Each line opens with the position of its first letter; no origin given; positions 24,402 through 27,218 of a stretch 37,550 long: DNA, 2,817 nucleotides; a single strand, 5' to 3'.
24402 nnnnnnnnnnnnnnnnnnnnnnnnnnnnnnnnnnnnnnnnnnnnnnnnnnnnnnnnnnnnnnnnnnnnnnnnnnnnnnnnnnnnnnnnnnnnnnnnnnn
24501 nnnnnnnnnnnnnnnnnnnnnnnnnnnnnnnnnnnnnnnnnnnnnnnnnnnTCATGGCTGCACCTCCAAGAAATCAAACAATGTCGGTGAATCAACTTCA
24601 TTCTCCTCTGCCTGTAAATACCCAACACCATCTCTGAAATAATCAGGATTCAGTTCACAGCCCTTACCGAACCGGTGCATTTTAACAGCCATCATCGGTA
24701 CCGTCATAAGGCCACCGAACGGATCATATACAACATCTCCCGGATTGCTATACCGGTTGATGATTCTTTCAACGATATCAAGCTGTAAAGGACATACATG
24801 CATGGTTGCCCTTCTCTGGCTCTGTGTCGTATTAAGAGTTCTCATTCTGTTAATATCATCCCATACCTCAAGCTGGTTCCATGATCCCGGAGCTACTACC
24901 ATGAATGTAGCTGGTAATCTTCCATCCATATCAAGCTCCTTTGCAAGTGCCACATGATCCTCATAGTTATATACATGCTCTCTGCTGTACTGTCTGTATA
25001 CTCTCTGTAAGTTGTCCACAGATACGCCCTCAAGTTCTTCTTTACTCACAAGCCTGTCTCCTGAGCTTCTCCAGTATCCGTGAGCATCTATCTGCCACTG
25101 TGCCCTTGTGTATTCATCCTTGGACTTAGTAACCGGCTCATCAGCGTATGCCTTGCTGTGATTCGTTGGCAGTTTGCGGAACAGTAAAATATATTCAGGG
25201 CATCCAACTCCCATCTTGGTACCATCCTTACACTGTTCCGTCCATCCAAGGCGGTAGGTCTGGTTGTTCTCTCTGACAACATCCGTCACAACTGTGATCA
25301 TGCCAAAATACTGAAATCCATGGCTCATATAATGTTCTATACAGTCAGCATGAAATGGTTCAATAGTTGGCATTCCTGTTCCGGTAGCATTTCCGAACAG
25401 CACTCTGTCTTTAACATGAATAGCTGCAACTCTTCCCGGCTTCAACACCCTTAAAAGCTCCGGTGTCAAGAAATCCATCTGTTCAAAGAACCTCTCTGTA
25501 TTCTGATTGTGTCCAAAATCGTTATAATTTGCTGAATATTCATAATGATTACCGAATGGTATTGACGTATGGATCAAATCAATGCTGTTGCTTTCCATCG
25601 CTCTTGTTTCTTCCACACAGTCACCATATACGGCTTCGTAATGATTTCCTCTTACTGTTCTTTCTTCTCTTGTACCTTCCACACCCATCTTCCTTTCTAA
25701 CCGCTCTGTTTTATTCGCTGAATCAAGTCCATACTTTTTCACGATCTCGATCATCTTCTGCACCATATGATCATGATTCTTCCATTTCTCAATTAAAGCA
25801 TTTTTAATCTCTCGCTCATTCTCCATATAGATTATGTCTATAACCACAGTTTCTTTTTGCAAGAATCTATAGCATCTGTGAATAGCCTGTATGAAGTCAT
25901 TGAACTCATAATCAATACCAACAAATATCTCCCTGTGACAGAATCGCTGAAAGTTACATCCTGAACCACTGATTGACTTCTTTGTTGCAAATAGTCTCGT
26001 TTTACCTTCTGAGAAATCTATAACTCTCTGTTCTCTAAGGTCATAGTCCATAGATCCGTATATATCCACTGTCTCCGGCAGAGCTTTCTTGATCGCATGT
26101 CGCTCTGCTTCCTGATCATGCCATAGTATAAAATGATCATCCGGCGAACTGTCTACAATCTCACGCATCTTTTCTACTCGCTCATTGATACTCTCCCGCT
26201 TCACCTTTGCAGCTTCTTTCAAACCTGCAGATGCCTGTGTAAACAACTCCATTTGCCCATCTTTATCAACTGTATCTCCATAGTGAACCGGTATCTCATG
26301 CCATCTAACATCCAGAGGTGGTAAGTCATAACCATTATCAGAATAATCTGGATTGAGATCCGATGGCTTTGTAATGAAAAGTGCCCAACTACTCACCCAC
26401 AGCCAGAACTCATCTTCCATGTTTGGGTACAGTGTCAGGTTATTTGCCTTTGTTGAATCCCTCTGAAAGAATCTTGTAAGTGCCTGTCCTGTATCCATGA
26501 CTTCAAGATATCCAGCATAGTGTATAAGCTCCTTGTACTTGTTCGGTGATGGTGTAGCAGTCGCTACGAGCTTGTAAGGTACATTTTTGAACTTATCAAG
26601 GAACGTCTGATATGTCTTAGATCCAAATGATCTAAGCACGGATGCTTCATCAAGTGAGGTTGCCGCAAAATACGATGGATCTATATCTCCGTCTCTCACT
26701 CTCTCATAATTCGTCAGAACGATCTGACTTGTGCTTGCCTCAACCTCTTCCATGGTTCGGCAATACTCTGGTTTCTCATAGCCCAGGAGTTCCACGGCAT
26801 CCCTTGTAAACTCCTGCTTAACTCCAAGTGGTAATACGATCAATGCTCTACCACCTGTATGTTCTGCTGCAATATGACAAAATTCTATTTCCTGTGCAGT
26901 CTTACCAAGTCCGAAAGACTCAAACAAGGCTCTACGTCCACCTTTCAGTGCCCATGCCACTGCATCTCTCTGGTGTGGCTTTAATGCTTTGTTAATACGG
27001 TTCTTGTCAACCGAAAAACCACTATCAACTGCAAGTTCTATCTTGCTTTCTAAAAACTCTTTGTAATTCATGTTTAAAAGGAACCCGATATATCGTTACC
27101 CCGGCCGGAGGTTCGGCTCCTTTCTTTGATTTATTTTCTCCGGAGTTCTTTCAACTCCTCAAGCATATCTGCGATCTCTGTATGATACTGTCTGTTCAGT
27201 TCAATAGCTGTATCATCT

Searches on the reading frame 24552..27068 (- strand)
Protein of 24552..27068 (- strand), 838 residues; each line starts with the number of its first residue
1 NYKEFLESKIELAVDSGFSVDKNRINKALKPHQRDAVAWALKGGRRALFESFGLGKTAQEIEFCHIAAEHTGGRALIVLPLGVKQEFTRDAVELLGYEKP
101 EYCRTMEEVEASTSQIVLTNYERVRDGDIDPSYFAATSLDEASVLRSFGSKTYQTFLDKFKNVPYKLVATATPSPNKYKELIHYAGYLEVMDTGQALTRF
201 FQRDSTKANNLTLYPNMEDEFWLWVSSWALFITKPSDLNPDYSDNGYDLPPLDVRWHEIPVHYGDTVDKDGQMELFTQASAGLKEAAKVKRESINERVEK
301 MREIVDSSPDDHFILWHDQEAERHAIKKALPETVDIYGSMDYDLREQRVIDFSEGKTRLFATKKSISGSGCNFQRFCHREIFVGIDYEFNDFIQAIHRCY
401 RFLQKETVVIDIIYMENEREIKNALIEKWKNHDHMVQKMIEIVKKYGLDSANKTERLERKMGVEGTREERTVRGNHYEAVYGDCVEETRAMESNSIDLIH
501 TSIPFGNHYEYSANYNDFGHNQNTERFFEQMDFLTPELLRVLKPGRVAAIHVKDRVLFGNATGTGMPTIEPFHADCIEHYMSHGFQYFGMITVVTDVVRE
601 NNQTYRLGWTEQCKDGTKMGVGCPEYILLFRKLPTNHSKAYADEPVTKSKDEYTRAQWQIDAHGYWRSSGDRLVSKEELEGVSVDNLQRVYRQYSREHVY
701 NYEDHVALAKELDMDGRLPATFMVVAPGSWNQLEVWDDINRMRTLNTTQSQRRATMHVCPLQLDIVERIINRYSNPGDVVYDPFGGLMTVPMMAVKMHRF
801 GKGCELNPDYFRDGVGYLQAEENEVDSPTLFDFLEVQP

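Call 48: search_protein_families(library=phrogs, proteins=[window:24552-27068:-], max_evalue=0.00001)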
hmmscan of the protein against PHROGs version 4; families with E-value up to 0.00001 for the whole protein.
window:24552-27068:- (838 aa): 8 families
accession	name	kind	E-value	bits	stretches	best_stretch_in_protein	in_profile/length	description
phrog_16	-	DNA, RNA and nucleotide metabolism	4.6e-123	413.4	1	24-836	268-927/986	DNA helicase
phrog_62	-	DNA, RNA and nucleotide metabolism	2.5e-35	122.4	1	25-517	693-1198/1881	DNA helicase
phrog_67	-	other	3.4e-31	110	1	284-829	29-354/743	DNA methyltransferase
phrog_31240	-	unknown function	6.6e-16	59.4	1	2-54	4-55/89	-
phrog_498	-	other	3.1e-10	40.2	1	732-811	340-413/633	DNA methyltransferase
phrog_6025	-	other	3.8e-09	37.4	1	469-592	4-107/192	DNA methyltransferase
phrog_3008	-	other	2.4e-06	28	1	747-818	140-211/244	DNA methyltransferase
phrog_11354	-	unknown function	3.3e-06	27.8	1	349-444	16-109/116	-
